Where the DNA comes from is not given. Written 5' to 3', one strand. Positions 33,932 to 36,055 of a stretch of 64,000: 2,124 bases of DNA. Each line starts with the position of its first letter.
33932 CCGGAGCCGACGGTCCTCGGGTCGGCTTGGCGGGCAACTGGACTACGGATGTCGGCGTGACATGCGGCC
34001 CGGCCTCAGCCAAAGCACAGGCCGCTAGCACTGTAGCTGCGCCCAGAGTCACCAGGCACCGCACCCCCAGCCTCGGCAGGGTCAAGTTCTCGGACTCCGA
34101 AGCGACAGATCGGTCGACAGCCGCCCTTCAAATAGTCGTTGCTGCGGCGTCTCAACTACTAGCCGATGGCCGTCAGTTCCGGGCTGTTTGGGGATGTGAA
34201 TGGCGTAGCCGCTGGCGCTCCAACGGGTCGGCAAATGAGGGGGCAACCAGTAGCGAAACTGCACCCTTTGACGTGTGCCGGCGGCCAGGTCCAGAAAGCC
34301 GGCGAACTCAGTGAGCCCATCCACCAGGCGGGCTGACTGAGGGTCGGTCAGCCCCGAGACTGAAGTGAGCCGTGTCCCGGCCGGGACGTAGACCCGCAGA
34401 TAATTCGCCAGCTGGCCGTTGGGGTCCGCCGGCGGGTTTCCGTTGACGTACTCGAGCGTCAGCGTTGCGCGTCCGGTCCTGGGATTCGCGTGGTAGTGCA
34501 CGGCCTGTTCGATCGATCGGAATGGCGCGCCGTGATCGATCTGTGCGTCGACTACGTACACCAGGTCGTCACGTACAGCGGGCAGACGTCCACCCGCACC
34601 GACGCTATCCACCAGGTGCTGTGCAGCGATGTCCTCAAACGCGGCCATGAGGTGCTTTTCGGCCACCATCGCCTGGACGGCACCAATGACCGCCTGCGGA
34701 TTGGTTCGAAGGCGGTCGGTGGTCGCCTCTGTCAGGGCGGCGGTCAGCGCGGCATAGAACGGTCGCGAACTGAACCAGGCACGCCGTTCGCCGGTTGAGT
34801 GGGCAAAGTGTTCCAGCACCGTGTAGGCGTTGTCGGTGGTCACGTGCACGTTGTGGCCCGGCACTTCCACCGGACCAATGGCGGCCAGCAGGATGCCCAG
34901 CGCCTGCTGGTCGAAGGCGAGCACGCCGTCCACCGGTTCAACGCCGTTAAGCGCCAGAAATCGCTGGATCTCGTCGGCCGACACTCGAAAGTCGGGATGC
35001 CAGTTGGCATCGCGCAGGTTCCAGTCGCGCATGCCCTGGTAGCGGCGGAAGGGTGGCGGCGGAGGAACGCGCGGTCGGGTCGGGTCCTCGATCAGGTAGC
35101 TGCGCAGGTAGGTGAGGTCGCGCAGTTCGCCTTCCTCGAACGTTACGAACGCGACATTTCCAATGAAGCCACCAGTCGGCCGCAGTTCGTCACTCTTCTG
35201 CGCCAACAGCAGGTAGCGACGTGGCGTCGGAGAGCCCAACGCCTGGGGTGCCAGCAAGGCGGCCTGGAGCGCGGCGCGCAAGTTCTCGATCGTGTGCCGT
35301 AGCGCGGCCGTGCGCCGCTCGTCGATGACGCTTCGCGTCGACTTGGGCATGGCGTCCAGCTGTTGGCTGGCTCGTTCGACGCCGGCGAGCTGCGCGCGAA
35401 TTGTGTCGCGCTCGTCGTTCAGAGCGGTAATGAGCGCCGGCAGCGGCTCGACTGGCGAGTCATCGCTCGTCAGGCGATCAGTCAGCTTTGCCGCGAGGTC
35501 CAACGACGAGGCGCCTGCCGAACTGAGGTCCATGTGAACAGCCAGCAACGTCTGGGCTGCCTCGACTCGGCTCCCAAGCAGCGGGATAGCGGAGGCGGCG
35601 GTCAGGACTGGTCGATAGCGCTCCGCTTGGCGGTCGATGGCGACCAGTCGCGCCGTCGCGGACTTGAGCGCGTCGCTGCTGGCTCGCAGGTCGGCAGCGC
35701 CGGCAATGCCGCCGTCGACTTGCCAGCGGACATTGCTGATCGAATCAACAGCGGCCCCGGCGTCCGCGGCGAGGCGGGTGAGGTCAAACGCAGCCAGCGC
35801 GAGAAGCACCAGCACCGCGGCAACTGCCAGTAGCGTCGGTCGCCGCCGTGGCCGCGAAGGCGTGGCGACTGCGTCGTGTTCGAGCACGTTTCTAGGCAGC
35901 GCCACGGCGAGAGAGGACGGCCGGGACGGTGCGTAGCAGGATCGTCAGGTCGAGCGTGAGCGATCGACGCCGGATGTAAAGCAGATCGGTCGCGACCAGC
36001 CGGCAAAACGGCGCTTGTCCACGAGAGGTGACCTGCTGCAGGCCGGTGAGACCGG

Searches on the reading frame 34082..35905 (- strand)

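Call 72: search_protein_families(library=pfam, proteins=[window:34082-35905:-], max_evalue=0.0001)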
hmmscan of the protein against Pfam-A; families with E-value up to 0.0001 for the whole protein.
window:34082-35905:- (607 aa): 1 family
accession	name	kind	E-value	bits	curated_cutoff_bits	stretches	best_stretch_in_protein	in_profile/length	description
PF13196.11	DUF4012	-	1.2e-27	97.7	28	1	228-366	3-141/144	Protein of unknown function (DUF4012)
